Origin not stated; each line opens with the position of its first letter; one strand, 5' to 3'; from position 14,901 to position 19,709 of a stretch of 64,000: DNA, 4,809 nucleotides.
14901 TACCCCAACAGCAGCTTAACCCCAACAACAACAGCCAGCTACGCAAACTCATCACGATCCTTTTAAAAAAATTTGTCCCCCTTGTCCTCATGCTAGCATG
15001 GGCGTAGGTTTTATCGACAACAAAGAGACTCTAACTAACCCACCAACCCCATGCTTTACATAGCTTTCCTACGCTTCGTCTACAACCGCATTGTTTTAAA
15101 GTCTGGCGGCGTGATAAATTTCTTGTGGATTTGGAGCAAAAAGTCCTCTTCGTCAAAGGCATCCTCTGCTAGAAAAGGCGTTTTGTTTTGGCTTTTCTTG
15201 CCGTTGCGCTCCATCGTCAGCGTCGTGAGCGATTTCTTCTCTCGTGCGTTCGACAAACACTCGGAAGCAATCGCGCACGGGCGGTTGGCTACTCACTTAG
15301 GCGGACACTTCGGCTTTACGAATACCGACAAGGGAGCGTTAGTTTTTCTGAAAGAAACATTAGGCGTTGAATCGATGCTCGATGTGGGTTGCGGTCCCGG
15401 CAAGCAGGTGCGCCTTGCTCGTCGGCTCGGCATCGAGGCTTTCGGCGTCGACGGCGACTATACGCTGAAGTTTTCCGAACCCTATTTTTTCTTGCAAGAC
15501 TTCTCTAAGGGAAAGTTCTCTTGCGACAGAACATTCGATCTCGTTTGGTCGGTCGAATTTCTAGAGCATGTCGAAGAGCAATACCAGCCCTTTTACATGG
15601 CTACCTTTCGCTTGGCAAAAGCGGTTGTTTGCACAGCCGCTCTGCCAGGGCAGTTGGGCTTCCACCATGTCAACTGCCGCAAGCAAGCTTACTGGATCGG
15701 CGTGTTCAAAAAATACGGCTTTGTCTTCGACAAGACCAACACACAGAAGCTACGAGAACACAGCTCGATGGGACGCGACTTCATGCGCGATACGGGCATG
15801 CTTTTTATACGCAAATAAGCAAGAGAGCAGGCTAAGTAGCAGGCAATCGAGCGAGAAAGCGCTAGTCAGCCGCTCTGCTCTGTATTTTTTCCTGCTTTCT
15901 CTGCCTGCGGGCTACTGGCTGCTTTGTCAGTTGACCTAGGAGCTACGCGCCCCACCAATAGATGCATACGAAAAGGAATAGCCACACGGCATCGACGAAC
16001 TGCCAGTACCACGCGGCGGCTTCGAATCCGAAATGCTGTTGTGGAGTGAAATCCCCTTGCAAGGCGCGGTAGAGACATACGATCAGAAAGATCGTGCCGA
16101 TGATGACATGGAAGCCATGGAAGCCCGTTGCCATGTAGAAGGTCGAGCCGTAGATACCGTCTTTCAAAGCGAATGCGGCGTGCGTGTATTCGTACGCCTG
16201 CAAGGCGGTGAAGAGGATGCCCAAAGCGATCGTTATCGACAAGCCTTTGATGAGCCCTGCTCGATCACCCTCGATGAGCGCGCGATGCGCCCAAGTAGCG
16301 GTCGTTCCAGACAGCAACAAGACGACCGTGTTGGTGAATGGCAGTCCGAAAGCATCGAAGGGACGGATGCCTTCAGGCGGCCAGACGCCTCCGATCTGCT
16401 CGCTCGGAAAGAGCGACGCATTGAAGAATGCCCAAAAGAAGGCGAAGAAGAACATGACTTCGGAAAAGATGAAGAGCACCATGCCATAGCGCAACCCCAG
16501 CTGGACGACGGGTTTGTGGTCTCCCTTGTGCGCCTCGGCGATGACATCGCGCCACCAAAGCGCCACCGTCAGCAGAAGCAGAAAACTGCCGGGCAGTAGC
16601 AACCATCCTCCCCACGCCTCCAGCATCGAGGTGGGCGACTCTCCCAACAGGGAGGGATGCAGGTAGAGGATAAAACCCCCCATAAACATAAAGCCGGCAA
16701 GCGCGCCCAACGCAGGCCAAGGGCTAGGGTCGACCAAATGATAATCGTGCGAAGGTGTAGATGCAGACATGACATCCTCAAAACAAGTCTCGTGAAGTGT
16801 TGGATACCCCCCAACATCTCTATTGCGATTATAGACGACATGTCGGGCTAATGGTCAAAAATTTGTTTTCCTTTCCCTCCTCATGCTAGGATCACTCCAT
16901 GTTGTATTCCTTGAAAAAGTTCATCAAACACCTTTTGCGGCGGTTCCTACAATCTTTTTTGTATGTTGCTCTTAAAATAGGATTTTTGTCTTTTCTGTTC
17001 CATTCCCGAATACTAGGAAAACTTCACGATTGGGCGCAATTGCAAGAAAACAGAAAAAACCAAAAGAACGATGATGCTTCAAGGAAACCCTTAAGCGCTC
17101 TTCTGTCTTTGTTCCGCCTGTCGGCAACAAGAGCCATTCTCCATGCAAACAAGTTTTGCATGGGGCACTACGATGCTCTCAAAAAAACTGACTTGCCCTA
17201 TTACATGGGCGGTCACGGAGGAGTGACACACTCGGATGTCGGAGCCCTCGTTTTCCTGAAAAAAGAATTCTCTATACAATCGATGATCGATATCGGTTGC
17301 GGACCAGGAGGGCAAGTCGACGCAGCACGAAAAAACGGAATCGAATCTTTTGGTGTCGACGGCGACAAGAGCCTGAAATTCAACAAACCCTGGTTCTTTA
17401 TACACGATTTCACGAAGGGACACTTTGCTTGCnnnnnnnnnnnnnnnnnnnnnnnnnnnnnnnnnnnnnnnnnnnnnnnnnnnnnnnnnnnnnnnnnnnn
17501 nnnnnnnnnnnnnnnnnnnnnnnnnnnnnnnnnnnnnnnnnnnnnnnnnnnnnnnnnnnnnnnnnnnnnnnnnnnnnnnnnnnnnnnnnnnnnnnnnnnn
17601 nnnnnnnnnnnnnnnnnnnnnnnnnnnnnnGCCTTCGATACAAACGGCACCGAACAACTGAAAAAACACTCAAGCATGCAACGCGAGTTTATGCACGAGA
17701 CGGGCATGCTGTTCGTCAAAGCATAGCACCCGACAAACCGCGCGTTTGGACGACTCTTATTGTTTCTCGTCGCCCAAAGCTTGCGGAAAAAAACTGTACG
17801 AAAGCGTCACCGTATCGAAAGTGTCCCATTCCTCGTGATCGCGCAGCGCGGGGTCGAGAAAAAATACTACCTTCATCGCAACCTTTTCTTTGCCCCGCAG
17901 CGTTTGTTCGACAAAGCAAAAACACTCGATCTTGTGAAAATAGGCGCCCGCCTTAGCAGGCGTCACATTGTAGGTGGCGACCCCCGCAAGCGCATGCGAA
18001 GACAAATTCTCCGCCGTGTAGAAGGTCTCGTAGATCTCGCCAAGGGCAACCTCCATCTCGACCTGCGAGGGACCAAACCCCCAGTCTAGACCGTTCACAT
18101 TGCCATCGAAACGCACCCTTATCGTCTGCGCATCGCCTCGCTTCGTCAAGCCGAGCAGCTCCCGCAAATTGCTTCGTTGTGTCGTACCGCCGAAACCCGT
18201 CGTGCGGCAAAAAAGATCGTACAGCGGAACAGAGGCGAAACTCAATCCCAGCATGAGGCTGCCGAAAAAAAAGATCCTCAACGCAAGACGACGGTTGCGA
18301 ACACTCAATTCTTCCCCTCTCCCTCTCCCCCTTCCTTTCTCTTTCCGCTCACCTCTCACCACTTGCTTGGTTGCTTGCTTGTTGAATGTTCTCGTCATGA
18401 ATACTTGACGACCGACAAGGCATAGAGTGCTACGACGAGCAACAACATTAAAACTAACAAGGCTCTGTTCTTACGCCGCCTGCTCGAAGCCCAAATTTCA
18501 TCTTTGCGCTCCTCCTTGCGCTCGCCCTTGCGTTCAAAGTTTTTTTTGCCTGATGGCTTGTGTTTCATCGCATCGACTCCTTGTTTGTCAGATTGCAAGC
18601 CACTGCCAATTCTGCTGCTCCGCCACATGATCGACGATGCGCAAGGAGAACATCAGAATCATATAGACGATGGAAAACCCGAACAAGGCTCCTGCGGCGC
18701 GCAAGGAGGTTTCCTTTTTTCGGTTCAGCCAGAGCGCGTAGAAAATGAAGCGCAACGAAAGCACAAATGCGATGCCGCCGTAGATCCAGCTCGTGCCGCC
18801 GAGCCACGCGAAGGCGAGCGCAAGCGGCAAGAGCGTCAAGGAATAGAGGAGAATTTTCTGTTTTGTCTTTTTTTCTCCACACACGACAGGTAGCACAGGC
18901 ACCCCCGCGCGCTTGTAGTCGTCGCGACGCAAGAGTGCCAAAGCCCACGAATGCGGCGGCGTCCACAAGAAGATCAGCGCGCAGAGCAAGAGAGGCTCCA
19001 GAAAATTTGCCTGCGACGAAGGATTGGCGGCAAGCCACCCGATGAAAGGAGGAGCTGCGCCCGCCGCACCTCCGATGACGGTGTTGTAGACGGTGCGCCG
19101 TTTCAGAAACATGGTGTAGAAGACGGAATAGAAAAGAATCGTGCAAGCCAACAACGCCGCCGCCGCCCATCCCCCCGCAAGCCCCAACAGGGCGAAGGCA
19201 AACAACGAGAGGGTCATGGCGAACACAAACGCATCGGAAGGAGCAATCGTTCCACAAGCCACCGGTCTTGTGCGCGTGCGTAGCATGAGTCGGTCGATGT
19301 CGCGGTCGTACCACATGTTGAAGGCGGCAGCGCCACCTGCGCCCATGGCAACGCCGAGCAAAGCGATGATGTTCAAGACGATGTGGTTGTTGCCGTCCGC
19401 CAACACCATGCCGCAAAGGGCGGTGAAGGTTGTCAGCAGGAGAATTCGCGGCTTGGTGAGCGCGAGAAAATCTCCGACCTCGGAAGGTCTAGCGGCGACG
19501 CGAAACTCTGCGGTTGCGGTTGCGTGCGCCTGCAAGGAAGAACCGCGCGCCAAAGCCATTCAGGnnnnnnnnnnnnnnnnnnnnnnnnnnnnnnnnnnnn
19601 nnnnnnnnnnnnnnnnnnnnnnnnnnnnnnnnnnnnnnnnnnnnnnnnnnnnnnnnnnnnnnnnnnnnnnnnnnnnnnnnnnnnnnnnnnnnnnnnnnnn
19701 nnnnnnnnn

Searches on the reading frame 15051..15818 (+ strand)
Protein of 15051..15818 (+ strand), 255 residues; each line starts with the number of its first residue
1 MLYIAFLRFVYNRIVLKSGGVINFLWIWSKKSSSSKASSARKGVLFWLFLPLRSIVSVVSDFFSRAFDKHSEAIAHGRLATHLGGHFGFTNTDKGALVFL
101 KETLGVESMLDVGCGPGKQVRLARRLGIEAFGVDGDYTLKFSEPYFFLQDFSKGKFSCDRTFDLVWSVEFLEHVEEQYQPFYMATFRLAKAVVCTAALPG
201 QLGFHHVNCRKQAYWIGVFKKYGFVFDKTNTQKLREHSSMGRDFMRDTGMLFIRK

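Call 16: search_protein_families(library=pfam, proteins=[window:15051-15818:+], max_evalue=0.01)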
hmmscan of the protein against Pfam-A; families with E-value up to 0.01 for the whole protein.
window:15051-15818:+ (255 aa): 4 families
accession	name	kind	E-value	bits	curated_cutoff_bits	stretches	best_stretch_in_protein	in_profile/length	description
PF08241.18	Methyltransf_11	-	9.3e-07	29.8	21.2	1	110-178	1-77/95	Methyltransferase domain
PF13489.12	Methyltransf_23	-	7.9e-06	26.1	27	1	103-176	20-96/164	Methyltransferase domain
PF13649.12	Methyltransf_25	-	0.00015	22.8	27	1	110-187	2-91/97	Methyltransferase domain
PF08242.18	Methyltransf_12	-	0.0031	18.6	30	0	110-183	1-86/98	Methyltransferase domain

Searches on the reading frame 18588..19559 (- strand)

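Call 16: search_protein_families(library=pfam, proteins=[window:18588-19559:-], max_evalue=0.01)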
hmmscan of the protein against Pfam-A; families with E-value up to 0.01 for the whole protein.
window:18588-19559:- (323 aa): 1 family
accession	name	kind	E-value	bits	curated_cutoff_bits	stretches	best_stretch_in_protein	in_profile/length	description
PF01040.23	UbiA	-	5e-57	193.5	34.2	1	45-291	3-244/250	UbiA prenyltransferase family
